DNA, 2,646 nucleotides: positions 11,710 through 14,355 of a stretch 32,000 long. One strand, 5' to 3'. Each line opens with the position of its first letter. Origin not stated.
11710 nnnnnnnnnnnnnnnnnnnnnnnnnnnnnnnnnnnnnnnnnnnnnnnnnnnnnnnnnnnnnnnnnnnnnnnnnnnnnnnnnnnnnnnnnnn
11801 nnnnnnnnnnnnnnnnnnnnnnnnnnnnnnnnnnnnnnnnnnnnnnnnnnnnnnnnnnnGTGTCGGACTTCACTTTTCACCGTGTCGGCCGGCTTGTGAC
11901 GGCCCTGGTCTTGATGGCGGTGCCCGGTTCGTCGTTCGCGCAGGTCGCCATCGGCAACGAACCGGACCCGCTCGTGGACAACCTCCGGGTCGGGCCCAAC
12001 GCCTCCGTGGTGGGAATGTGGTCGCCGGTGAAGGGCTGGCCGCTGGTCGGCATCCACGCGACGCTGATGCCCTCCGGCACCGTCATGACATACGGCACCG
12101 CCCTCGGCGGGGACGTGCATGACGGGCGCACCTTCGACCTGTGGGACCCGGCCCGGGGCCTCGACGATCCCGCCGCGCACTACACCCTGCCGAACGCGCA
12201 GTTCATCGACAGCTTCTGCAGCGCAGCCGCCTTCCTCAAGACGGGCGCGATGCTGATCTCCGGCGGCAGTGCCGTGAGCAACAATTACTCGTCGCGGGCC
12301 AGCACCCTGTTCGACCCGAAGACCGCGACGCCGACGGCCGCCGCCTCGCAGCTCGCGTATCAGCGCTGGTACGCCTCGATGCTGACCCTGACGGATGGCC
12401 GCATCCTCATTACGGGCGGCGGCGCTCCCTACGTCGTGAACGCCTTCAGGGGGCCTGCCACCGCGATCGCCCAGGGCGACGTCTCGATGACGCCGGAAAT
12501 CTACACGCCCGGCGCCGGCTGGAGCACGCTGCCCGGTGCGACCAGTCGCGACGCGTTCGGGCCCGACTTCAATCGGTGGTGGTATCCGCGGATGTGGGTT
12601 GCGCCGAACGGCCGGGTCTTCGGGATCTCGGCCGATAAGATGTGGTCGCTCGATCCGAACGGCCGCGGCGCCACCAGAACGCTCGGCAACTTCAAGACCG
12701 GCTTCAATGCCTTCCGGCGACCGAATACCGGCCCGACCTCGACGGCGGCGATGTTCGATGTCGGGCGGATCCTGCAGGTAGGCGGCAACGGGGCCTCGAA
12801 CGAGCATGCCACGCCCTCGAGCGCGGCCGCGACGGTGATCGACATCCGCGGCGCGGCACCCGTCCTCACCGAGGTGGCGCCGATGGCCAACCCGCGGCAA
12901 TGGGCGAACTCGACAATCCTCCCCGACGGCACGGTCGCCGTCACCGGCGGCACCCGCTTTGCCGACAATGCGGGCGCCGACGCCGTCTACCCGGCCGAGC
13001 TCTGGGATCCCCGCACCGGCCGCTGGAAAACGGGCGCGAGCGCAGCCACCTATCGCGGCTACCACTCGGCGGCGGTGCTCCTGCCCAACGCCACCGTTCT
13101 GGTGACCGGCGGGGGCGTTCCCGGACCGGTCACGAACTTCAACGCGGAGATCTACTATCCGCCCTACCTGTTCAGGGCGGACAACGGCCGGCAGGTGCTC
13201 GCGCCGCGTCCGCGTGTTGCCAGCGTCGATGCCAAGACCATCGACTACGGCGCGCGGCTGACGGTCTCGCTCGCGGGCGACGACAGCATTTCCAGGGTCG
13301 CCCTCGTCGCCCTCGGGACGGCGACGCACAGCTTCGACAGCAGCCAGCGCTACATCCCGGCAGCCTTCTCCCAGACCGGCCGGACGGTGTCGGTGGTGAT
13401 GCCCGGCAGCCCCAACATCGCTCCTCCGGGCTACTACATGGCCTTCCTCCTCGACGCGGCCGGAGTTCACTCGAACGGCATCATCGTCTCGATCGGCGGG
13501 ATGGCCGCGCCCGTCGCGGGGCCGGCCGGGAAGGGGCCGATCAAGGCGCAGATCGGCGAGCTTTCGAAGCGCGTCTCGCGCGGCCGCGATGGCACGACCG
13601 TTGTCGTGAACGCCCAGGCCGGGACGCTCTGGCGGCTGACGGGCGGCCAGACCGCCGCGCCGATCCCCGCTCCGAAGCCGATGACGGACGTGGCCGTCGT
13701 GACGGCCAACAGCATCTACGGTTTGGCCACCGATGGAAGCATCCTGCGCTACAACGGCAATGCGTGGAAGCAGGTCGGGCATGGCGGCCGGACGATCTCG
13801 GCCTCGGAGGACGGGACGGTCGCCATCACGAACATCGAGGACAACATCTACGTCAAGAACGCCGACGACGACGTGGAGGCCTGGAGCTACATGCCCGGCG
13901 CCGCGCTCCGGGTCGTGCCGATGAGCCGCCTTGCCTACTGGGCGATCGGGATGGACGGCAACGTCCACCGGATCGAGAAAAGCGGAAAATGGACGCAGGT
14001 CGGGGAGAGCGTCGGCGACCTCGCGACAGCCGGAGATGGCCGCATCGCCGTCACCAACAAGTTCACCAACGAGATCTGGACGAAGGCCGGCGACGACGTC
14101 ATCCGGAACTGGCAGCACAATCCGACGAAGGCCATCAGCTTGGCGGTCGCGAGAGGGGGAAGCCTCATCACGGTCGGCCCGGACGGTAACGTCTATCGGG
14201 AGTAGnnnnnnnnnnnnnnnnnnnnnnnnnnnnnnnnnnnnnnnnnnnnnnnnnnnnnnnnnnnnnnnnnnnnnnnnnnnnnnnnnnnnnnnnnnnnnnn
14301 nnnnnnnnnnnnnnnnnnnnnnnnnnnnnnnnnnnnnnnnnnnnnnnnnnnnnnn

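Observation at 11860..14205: Secreted copper-radical oxidase fused to tectonin-like lectin repeats, embedded between oxlT and oxc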

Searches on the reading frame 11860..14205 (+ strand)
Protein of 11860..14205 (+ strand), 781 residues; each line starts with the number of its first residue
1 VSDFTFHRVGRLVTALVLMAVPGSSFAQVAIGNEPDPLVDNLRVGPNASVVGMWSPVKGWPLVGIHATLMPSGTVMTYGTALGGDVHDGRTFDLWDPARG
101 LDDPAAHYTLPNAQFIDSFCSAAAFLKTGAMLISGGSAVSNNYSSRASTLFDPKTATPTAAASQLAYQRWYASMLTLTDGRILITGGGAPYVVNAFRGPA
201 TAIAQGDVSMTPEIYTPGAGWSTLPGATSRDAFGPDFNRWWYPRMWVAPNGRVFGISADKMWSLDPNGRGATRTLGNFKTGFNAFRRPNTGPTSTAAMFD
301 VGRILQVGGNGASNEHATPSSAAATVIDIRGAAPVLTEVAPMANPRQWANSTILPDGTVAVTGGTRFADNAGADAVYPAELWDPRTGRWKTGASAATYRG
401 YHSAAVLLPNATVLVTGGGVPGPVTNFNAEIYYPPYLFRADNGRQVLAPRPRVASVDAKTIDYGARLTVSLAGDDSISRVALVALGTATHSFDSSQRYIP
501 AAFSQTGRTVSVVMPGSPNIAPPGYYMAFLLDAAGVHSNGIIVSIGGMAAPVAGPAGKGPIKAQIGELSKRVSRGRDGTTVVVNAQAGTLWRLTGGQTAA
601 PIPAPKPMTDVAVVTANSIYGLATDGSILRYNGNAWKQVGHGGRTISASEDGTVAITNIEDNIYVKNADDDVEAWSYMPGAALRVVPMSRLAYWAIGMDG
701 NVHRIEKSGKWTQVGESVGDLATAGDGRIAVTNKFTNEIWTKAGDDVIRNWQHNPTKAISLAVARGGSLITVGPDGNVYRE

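Call 3: search_protein_families(library=pfam, proteins=[window:11860-14205:+], max_evalue=1)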
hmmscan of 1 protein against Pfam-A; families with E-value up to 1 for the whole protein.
window:11860-14205:+ (781 aa): 6 families
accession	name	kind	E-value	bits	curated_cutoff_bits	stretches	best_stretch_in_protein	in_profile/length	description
PF09118.17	GO-like_E_set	-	2.8e-22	79.3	25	1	450-545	1-100/100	Galactose oxidase-like, Early set domain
PF07250.17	Glyoxal_oxid_N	-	2.5e-12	47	37.5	2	116-190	65-138/243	Glyoxal oxidase N-terminus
PF19193.6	Tectonin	-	1.1e-08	35.3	30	1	570-744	3-181/216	Tectonin domain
PF13964.12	Kelch_6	-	7.2e-07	29.4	25.3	1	348-399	3-50/50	Kelch motif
PF13418.12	Kelch_4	-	0.00068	20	21.6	0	351-394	7-46/49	Galactose oxidase, central domain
PF24981.1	Beta-prop_ATRN-LZTR1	-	0.016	14.9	50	0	358-419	161-220/289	Attractin/LZTR1 beta-propeller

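Call 4: search_protein_families(library=ncbifam, proteins=[window:11860-14205:+], max_evalue=1)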
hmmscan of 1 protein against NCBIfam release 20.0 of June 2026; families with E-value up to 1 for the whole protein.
window:11860-14205:+ (781 aa): 1 family
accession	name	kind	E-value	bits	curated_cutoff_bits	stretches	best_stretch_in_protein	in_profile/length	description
NF052501.1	RdCuOxGlxASco2837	equivalog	5e-41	140.7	800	2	150-545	269-644/645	radical copper oxidase GlxA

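Call 7: find_homologous_proteins(query=window:11860-14205:+, max_evalue=0.00001)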
Query window:11860-14205:+ (781 aa): 559 proteins with E <= 0.00001 among 8000 candidates; the best 120 are listed.
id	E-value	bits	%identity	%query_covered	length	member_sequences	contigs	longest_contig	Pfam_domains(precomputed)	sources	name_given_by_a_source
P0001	0.0e+0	1696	99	98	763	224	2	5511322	PF19193.7,PF07250.18,PF09118.18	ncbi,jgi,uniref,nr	ncbi:putative Galactose oxidase [Methylorubrum extorquens AM1]|jgi:hypothetical protein|uniref:Galac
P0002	0.0e+0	1522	86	100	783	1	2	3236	PF19193.7,PF07250.18,PF13415.13,PF09118.18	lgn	-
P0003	0.0e+0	1064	63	98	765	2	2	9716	PF19193.7,PF07250.18,PF13415.13,PF09118.18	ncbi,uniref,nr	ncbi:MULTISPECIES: galactose oxidase-like domain-containing protein [unclassified Aureimonas]|uniref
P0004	0.0e+0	1053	60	99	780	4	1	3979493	PF19193.7,PF07250.18,PF09118.18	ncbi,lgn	-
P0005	0.0e+0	1032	61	97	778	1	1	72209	PF19193.7,PF07250.18,PF09118.18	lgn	-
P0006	0.0e+0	1028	59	100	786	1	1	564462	PF19193.7,PF07250.18,PF09118.18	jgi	jgi:galactose oxidase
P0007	0.0e+0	1027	60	99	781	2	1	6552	PF19193.7,PF07250.18,PF09118.18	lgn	-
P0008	0.0e+0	1027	59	100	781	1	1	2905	PF19193.7,PF07250.18,PF09118.18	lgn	-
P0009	0.0e+0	1027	60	99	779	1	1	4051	PF19193.7,PF07250.18,PF09118.18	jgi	jgi:galactose oxidase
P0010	5.2e-271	919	55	99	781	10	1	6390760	PF19193.7,PF07250.18,PF09118.18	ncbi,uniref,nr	ncbi:galactose oxidase-like domain-containing protein [Prosthecomicrobium hirschii]|uniref:galactose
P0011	8.8e-269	912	56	96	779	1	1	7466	PF19193.7,PF07250.18,PF09118.18,PF24981.2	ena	-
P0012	4.8e-233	794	65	70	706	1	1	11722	PF07250.18,PF05270.20,PF09118.18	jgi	jgi:galactose oxidase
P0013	1.3e-226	773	65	68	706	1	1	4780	PF07250.18,PF05270.20,PF09118.18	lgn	-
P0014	1.3e-203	697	57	69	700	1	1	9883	PF07250.18,PF05270.20,PF09118.18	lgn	-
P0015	4.0e-202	692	46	98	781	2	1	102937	PF19193.7,PF07646.22,PF07250.18,PF13415.13,PF09118.18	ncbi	ncbi:galactose oxidase-like domain-containing protein [Sphingobium sp. MK2]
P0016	2.1e-200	686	60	66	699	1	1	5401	PF07250.18,PF05270.20,PF09118.18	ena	-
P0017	8.7e-199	681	46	96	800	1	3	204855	PF19193.7,PF07646.22,PF07250.18,PF09118.18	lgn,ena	-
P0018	3.1e-198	679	45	98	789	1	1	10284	PF19193.7,PF07250.18,PF09118.18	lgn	-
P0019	2.5e-196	672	52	69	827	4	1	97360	PF19193.7,PF07646.22,PF07250.18,PF09118.18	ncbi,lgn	-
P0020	2.8e-196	672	57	69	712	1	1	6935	PF07250.18,PF05270.20,PF09118.18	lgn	-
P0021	2.1e-194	666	57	68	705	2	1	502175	PF07250.18,PF13415.13,PF05270.20,PF09118.18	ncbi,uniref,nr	ncbi:AbfB domain-containing protein [Oryzibacter oryziterrae]|uniref:AbfB domain-containing protein 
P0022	1.2e-193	664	43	98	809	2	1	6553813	PF19193.7,PF07250.18,PF09118.18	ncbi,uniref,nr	ncbi:DUF1929 domain-containing protein [Methylobacterium currus]|uniref:DUF1929 domain-containing pr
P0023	1.3e-193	663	44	98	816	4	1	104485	PF19193.7,PF07646.22,PF07250.18,PF09118.18,PF24981.2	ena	-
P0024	8.9e-193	661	56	69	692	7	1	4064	PF07250.18,PF05270.20,PF09118.18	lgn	-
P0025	1.0e-192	661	47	70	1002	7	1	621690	PF19193.7,PF07250.18,PF09118.18,PF25852.1,PF14200.13,PF00652.29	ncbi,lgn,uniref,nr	ncbi:RICIN domain-containing protein [Methylobacterium sp. Leaf100]|uniref:RICIN domain-containing p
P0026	2.6e-192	659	57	68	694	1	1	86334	PF07250.18,PF05270.20,PF09118.18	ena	-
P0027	9.1e-192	657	49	67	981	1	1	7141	PF19193.7,PF07250.18,PF05270.20,PF09118.18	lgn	-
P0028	1.4e-191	657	50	66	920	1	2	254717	PF19193.7,PF07250.18,PF09118.18,PF25210.2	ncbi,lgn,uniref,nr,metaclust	ncbi:hypothetical protein ASF49_16075 [Methylobacterium sp. Leaf104]|uniref:galactose oxidase-like d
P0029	1.4e-191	657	49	67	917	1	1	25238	PF19193.7,PF07250.18,PF09118.18,PF25852.1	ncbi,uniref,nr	ncbi:DUF1929 domain-containing protein [Methylobacterium sp. J-078]|uniref:galactose oxidase-like do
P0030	2.1e-191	656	57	69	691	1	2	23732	PF07646.22,PF07250.18,PF05270.20,PF09118.18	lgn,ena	-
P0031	5.9e-191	655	56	70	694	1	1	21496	PF07250.18,PF05270.20,PF09118.18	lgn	-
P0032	1.2e-190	654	44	96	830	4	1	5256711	PF19193.7,PF07250.18,PF09118.18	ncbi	ncbi:galactose oxidase-like domain-containing protein [Methylobacterium komagatae]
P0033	1.4e-190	653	57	66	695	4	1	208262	PF07250.18,PF05270.20,PF09118.18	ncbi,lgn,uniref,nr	ncbi:hypothetical protein ASG52_18255 [Methylobacterium sp. Leaf456]|uniref:AbfB domain-containing p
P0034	7.3e-190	651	45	98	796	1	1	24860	PF19193.7,PF07250.18,PF09118.18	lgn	-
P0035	1.9e-189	650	56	67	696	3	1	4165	PF07646.22,PF07250.18,PF05270.20,PF09118.18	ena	-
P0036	7.6e-189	648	54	70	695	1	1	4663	PF07250.18,PF05270.20,PF09118.18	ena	-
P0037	1.9e-188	646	47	68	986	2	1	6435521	PF19193.7,PF07250.18,PF05270.20,PF09118.18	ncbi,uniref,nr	ncbi:AbfB domain-containing protein [Methylobacterium sp. SyP6R]|uniref:AbfB domain-containing prote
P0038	2.5e-188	646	57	67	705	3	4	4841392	PF07250.18,PF13415.13,PF05270.20,PF09118.18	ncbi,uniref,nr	ncbi:AbfB domain-containing protein [Oharaeibacter diazotrophicus]|uniref:Glyoxal oxidase-like prote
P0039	3.7e-188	645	48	67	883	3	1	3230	PF19193.7,PF07250.18,PF09118.18,PF25852.1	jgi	jgi:hypothetical protein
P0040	4.7e-188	645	42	99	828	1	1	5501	PF19193.7,PF07250.18,PF13415.13,PF09118.18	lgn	-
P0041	4.9e-187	642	56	67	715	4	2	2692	PF07250.18,PF05270.20,PF09118.18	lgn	-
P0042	5.9e-187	641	57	66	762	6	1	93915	PF07646.22,PF07250.18,PF05270.20,PF09118.18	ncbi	-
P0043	9.5e-187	641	39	96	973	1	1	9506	PF19193.7,PF07250.18,PF09118.18,PF14200.13,PF00652.29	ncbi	-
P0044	1.2e-186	640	47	67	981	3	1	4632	PF19193.7,PF07250.18,PF05270.20,PF09118.18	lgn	-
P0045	6.0e-186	638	44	100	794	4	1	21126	PF19193.7,PF07646.22,PF07250.18,PF09118.18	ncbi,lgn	-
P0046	7.0e-186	638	48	67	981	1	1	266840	PF19193.7,PF07250.18,PF05270.20,PF09118.18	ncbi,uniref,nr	ncbi:DUF1929 domain-containing protein [Methylobacterium terricola]|uniref:DUF1929 domain-containing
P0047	8.1e-185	634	51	76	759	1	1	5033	PF07250.18,PF13385.14,PF09118.18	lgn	-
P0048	4.3e-184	632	48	68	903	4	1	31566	PF19193.7,PF07250.18,PF09118.18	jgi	-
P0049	7.0e-184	631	45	99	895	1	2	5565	PF19193.7,PF07250.18,PF09118.18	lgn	-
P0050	1.7e-183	630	51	66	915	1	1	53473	PF19193.7,PF07250.18,PF09118.18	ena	-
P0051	2.0e-183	630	48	67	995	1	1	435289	PF19193.7,PF07250.18,PF05270.20,PF09118.18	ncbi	-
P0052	3.3e-183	629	50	70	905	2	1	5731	PF19193.7,PF07250.18,PF09118.18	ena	-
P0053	3.9e-183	629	49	66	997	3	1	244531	PF19193.7,PF07250.18,PF05270.20,PF09118.18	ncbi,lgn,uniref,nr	ncbi:AbfB domain-containing protein [Methylorubrum salsuginis]|uniref:Glyoxal oxidase N-terminus n=1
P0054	9.0e-183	628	43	96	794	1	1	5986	PF19193.7,PF07250.18,PF09118.18,PF24981.2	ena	-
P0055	1.4e-182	627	54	66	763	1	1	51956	PF07250.18,PF13385.14,PF09118.18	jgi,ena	-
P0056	1.6e-182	627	44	95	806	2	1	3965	PF19193.7,PF07250.18,PF09118.18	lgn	-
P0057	2.2e-182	626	38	96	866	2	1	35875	PF19193.7,PF07250.18,PF09118.18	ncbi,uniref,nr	ncbi:galactose oxidase-like domain-containing protein [Methylobacterium gossipiicola]|uniref:galacto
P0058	2.4e-182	626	51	66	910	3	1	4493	PF19193.7,PF07250.18,PF09118.18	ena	-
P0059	7.3e-182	625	47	68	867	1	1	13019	PF19193.7,PF07250.18,PF09118.18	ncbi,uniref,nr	ncbi:Glyoxal oxidase N-terminus [Methylobacterium sp. 174MFSha1.1]|uniref:galactose oxidase-like dom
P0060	2.5e-181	623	54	68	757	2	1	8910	PF07250.18,PF13385.14,PF09118.18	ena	-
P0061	4.4e-181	622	45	96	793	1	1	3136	PF07250.18,PF09118.18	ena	-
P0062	8.7e-181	621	47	66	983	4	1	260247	PF19193.7,PF07250.18,PF09118.18,PF14200.13,PF00652.29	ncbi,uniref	ncbi:RICIN domain-containing protein [Methylorubrum sp. SB2]|uniref:RICIN domain-containing protein 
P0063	9.1e-181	621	55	69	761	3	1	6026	PF07250.18,PF13385.14,PF09118.18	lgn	-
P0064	2.7e-180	619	42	96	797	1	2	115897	PF19193.7,PF07250.18,PF09118.18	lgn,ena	-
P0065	1.3e-179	617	51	74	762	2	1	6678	PF07250.18,PF13385.14,PF09118.18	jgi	jgi:galactose oxidase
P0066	1.5e-179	617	52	73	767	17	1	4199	PF07250.18,PF13385.14,PF09118.18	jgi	jgi:hypothetical protein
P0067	8.6e-179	615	55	65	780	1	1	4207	PF07250.18,PF13385.14,PF09118.18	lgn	-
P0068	1.8e-178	613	50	71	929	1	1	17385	PF19193.7,PF07250.18,PF09118.18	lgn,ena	-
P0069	2.1e-178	613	43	94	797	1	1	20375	PF19193.7,PF07250.18,PF09118.18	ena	-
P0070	7.7e-178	611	44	95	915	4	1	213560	PF19193.7,PF07250.18,PF09118.18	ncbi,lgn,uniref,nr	ncbi:galactose oxidase-like domain-containing protein [Lichenibacterium ramalinae]|uniref:DUF1929 do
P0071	1.3e-177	611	49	74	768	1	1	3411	PF07250.18,PF13385.14,PF09118.18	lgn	-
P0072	2.4e-177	610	53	68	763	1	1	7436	PF07250.18,PF13385.14,PF09118.18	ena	-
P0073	2.4e-177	610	56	68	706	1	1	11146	PF07250.18,PF13415.13,PF05270.20,PF09118.18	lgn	-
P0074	6.0e-176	605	52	74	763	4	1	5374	PF07250.18,PF13385.14,PF09118.18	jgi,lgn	-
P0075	2.2e-175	603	55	65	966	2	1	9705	PF07250.18,PF13385.14,PF09118.18,PF02210.32,PF00054.31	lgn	-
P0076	2.3e-175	603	53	66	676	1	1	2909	PF07250.18,PF05270.20,PF09118.18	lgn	-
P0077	1.4e-174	601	54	66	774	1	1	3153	PF07250.18,PF13385.14,PF09118.18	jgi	jgi:hypothetical protein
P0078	7.2e-174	598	55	66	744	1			PF07250.18,PF13385.14,PF09118.18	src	-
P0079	1.7e-173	597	50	74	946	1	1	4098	PF07250.18,PF13385.14,PF09118.18,PF01344.32,PF02210.32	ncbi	ncbi:MAG: LamG-like jellyroll fold domain-containing protein [Verrucomicrobiota bacterium]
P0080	6.8e-173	595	53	68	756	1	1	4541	PF07250.18,PF13385.14,PF09118.18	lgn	-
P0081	1.5e-172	594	51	70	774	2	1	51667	PF07250.18,PF13385.14,PF09118.18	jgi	jgi:hypothetical protein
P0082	1.8e-172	594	54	69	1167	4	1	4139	PF07250.18,PF22925.4,PF13385.14,PF09118.18,PF24981.2,PF02210.32,PF00054.31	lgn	-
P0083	1.9e-172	593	52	70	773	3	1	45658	PF07250.18,PF13385.14,PF09118.18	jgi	jgi:hypothetical protein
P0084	5.5e-172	592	52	69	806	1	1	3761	PF07250.18,PF13385.14,PF09118.18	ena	-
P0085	1.8e-171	590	51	70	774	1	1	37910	PF07250.18,PF13385.14,PF09118.18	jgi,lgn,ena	-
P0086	2.4e-171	590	53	67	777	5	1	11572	PF07250.18,PF13385.14,PF09118.18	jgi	jgi:hypothetical protein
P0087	4.3e-171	589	51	69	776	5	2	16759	PF07250.18,PF13385.14,PF09118.18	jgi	jgi:hypothetical protein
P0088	3.5e-170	586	51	70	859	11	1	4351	PF07250.18,PF05270.20,PF09118.18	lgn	-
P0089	5.3e-170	585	53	66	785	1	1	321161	PF07646.22,PF07250.18,PF05270.20,PF09118.18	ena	-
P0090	9.7e-170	585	54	69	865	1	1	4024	PF00801.27,PF07250.18,PF05270.20,PF09118.18,PF18911.7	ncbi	ncbi:MAG TPA: AbfB domain-containing protein, partial [Polyangiaceae bacterium]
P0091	9.7e-170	585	51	69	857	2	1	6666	PF07250.18,PF05270.20,PF09118.18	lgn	-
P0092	9.8e-170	585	54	66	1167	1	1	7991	PF07250.18,PF13385.14,PF09118.18,PF02210.32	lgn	-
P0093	1.4e-169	584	50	76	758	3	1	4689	PF07250.18,PF13385.14,PF09118.18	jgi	jgi:hypothetical protein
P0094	1.7e-169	584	53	71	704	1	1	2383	PF07250.18,PF13415.13,PF05270.20,PF09118.18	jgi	jgi:galactose oxidase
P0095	1.9e-169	584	41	96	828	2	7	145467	PF19193.7,PF07250.18,PF09118.18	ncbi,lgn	ncbi:galactose oxidase-like domain-containing protein [Methylobacterium sp. JK268]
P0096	1.9e-168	580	50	65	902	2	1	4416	PF19193.7,PF07250.18,PF09118.18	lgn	-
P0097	3.0e-168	580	54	66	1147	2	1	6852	PF07250.18,PF22925.4,PF13385.14,PF09118.18,PF02210.32,PF00054.31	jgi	jgi:hypothetical protein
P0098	1.1e-167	578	53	66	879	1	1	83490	PF07250.18,PF05270.20,PF09118.18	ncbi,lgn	-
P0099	2.1e-167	577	51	69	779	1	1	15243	PF07250.18,PF13385.14,PF09118.18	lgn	-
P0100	2.1e-167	577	52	67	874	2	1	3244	PF07646.22,PF07250.18,PF05270.20,PF09118.18,PF15095.13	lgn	-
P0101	2.1e-167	577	45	66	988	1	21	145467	PF19193.7,PF07250.18,PF05270.20,PF09118.18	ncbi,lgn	ncbi:AbfB domain-containing protein [Methylobacterium sp. JK268]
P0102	2.8e-167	576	49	74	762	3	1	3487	PF07250.18,PF13385.14,PF09118.18,PF24981.2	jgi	jgi:galactose oxidase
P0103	3.3e-167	576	51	69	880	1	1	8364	PF07250.18,PF09118.18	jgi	jgi:galactose oxidase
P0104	4.0e-167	576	48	67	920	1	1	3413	PF19193.7,PF07250.18,PF09118.18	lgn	-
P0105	4.6e-167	576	53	66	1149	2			PF07250.18,PF13385.14,PF09118.18,PF02210.32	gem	-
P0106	6.6e-167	575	51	65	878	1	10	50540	PF07646.22,PF07250.18,PF05270.20,PF09118.18,PF15095.13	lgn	-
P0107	2.6e-166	573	47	80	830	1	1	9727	PF00801.27,PF07250.18,PF05270.20,PF09118.18,PF24981.2,PF18911.7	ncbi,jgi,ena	jgi:hypothetical protein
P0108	1.4e-165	571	52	68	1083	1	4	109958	PF07250.18,PF13385.14,PF09118.18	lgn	-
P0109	1.7e-165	571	50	69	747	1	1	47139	PF07250.18,PF13385.14,PF09118.18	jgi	jgi:galactose oxidase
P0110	1.7e-165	571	50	68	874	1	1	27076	PF07250.18,PF05270.20,PF09118.18,PF15095.13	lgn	-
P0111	4.2e-165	569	51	70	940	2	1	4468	PF07646.22,PF00801.27,PF07250.18,PF05270.20,PF09118.18,PF24684.2,PF18911.7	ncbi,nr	ncbi:MAG TPA: AbfB domain-containing protein, partial [Polyangiaceae bacterium]|nr:AbfB domain-conta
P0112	2.1e-163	564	51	66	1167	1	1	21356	PF07250.18,PF22925.4,PF07953.21,PF06439.19,PF13385.14,PF09118.18,PF02210.32,PF00054.31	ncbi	-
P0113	3.9e-163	563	50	68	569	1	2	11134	PF07250.18,PF09118.18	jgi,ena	-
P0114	5.8e-163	562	51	65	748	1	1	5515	PF07250.18,PF09118.18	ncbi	-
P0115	1.8e-160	554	49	76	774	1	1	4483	PF07250.18,PF13385.14,PF09118.18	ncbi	-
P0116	4.7e-160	553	52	66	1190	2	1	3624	PF00801.27,PF07250.18,PF05270.20,PF09118.18,PF21783.3,PF24684.2,PF18911.7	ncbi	ncbi:MAG TPA: AbfB domain-containing protein, partial [Polyangiaceae bacterium]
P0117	1.6e-159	551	52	65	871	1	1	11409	PF07250.18,PF13385.14,PF09118.18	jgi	jgi:hypothetical protein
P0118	3.0e-157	543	51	67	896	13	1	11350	PF07250.18,PF09118.18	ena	-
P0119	1.9e-156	541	48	69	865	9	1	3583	PF07250.18,PF05270.20,PF09118.18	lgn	-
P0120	4.2e-156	539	49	71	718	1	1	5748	PF07250.18,PF05270.20,PF09118.18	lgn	-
